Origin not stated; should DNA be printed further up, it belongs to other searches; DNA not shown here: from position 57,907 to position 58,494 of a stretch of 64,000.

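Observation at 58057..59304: Prolyl-hydroxylase-type 2OG oxygenase fused in cis to a duplicated collagen/extensin-like (GPQPPS)n segment: enzyme with a built-in candidate substrate?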

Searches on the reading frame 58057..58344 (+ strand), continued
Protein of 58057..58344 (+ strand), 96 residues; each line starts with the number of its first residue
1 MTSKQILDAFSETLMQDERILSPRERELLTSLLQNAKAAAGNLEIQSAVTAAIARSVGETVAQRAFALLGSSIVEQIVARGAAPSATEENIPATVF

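Call 77: search_solved_structures(query=L093:3789-4862:+, max_evalue=1, show_alignments=1)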
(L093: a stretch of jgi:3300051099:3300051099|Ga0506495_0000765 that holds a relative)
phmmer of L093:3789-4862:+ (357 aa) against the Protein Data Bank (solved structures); distinct sequences matched with E-value up to 1: 2.
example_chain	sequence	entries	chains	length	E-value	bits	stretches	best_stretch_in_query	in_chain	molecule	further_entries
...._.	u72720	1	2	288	0.21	13.6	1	81-162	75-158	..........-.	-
8z0a_E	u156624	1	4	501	0.7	11.9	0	82-162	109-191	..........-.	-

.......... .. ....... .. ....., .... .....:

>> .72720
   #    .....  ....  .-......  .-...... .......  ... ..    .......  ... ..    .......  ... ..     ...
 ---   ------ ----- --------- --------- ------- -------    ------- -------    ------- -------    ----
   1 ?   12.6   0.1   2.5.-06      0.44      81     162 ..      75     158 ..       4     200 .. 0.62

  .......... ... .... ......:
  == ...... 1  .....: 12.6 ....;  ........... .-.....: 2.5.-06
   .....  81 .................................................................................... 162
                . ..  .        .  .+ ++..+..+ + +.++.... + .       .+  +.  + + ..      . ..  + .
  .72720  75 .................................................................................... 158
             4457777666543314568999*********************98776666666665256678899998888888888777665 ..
